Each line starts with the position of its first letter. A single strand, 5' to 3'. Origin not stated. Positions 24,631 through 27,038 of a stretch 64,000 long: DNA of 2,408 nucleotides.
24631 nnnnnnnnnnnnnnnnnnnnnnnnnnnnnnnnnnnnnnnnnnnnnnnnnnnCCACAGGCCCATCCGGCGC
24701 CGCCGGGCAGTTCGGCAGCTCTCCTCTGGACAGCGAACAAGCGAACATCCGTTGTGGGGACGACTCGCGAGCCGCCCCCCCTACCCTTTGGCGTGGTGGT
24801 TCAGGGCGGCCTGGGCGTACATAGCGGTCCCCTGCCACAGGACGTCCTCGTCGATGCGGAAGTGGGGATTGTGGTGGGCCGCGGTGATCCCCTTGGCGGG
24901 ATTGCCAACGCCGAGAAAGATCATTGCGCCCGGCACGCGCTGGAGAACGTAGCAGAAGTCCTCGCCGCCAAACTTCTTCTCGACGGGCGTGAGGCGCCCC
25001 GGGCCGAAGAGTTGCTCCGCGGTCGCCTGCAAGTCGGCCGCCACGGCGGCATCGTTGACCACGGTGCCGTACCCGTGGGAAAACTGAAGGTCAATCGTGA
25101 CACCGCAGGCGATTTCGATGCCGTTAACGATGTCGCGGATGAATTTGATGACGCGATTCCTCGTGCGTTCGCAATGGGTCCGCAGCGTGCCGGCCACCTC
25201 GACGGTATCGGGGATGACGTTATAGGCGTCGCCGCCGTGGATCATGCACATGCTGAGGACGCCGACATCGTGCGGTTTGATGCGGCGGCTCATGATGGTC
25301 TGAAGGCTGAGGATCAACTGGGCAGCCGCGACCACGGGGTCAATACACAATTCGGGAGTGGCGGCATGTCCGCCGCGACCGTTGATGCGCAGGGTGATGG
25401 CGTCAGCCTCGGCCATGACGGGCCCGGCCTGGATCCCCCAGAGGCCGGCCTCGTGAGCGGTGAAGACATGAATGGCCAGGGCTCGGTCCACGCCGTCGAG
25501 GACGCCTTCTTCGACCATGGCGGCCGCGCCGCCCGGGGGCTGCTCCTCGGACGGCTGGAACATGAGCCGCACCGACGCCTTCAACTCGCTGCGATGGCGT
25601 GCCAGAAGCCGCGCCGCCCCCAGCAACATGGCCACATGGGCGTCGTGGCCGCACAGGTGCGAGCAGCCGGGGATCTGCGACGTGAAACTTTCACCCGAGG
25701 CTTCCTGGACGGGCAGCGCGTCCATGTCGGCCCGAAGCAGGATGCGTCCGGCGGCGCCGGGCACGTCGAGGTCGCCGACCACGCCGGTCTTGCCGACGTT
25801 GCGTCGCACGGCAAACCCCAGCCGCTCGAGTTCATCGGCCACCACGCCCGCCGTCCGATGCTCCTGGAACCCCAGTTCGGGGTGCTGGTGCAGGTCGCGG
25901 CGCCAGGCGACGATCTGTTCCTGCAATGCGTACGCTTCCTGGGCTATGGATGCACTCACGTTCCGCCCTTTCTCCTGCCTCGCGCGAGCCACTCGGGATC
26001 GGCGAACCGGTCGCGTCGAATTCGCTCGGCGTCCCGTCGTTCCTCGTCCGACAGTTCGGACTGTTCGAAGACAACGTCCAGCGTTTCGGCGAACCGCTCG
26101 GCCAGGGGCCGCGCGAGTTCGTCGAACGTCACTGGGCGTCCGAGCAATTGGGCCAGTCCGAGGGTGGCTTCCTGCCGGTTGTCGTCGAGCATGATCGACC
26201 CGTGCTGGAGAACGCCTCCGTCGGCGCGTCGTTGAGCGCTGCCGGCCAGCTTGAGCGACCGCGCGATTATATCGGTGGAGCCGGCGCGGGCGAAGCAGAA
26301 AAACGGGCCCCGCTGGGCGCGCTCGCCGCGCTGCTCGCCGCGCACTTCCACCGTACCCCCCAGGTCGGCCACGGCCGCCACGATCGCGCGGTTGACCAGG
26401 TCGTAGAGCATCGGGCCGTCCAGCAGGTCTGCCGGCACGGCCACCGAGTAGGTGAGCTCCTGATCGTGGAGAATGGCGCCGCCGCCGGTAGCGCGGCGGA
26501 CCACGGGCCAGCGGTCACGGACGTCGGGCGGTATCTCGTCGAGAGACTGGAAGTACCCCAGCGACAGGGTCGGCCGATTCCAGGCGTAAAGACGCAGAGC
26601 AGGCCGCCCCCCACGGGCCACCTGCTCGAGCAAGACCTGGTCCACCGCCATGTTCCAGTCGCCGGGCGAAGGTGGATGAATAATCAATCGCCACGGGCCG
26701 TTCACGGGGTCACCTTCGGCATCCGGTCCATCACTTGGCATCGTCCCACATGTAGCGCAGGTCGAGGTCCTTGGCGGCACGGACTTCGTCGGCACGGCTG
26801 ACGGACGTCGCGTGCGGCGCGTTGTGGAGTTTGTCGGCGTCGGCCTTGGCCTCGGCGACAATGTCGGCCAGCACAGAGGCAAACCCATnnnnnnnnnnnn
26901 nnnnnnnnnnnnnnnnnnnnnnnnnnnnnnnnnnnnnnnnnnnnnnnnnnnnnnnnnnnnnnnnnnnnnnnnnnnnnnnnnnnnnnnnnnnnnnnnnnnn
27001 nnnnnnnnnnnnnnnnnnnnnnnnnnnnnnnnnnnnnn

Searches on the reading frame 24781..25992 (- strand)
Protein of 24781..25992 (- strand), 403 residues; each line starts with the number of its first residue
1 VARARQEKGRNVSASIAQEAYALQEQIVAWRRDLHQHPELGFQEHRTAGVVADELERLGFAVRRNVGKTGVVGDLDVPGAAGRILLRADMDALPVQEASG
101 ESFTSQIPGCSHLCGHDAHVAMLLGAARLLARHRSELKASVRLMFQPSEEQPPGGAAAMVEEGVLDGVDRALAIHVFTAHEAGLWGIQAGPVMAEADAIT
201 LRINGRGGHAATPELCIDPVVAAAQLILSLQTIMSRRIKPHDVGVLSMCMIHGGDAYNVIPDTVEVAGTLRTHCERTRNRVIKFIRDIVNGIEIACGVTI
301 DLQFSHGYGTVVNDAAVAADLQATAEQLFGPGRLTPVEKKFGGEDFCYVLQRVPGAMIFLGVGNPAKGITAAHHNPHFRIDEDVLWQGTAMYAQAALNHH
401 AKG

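Call 4: search_protein_families(library=pfam, proteins=[window:24781-25992:-], max_evalue=0.01)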
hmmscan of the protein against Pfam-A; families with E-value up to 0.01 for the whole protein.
window:24781-25992:- (403 aa): 2 families
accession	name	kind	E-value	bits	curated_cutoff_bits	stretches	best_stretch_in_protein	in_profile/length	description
PF01546.33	Peptidase_M20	-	6.2e-39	134.5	24.6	1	85-397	1-205/206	Peptidase family M20/M25/M40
PF07687.19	M20_dimer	-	1.1e-10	41.8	21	1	200-290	10-100/107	Peptidase dimerisation domain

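Call 64: search_protein_families(library=ncbifam, proteins=[window:24781-25992:-], max_evalue=0.00001)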
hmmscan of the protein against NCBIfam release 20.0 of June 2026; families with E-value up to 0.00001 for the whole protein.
window:24781-25992:- (403 aa): 19 families
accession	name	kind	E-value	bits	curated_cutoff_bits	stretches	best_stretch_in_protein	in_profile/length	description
NF040868.1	carboxypep_CpsA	equivalog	3.9e-115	384.7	500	1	15-398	3-388/391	carboxypeptidase CpsA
TIGR01891.1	amidohydrolases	subfamily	2.2e-108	362.7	153.75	1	27-385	1-363/366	amidohydrolase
NF038260.1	ectoine_DoeB_2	equivalog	4.8e-89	298.9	550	1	26-394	7-374/378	N(2)-acetyl-L-2,4-diaminobutanoate deacetylase DoeB2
NF006365.0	PRK08588.1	subfamily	4.3e-11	42.8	289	1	132-329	122-317/383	succinyl-diaminopimelate desuccinylase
TIGR01910.1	DapE-ArgE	subfamily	2.5e-10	40.1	217.6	1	121-305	111-296/373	ArgE/DapE family deacylase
NF006775.0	PRK09290.2-5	equivalog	4.3e-10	38.8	479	1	195-380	218-394/419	allantoate amidohydrolase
TIGR01879.1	hydantase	subfamily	7.4e-10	38.3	204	1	198-395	209-397/401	hydantoinase/carbamoylase family amidase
NF006769.0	PRK09290.1-3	subfamily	1.7e-09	36.8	452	1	201-398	222-410/417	allantoate amidohydrolase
TIGR01892.1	AcOrn-deacetyl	equivalog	2.7e-09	36.5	297.7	1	114-310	98-291/365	acetylornithine deacetylase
TIGR01900.1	dapE-gram_pos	equivalog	4.3e-09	35.7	304.2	1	26-299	4-271/351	succinyl-diaminopimelate desuccinylase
NF009531.0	PRK12893.1-5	equivalog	5.4e-09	35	486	1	196-361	213-379/421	Zn-dependent hydrolase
NF004788.0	PRK06133.1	subfamily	4.8e-08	32.4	349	1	48-348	70-367/417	glutamate carboxypeptidase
NF058540.1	Ncarbamyl_ErtE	equivalog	1.4e-07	30.5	520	1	198-394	219-409/418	N-carbamyl-l-glutamate amidohydrolase ErtE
NF009557.0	PRK13009.1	equivalog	1.5e-07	30.9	284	1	199-302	184-289/377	succinyl-diaminopimelate desuccinylase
NF009527.0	PRK12891.1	subfamily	1.6e-07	30.7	461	1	201-367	226-399/426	Zn-dependent hydrolase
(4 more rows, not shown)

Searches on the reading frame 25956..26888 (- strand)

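Call 4: search_protein_families(library=pfam, proteins=[window:25956-26888:-], max_evalue=0.01)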
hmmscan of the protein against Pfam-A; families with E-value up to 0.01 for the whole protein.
window:25956-26888:- (310 aa): 2 families
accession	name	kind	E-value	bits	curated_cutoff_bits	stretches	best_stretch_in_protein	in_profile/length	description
PF21948.1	LplA-B_cat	-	1.2e-24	87.9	27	1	78-239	4-151/200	Lipoyl protein ligase A/B catalytic domain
PF03099.24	BPL_LplA_LipB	-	1.1e-11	45.2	21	1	129-236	28-132/133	Biotin/lipoate A/B protein ligase family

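Call 64: search_protein_families(library=ncbifam, proteins=[window:25956-26888:-], max_evalue=0.00001)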
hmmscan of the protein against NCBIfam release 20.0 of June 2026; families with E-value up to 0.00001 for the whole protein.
window:25956-26888:- (310 aa): 3 families
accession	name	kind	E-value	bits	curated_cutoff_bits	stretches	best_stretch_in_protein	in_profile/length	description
NF053751.1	LplAB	exception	9.7e-23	80.7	550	1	66-177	100-220/348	lipoate-protein ligase LplAB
NF053750.1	LplA_large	exception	6.5e-15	55.2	480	1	78-234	12-159/248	lipoate-protein ligase large subunit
TIGR00545.2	lipoyltrans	equivalog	9.5e-15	54.4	280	1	78-184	13-120/328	lipoate--protein ligase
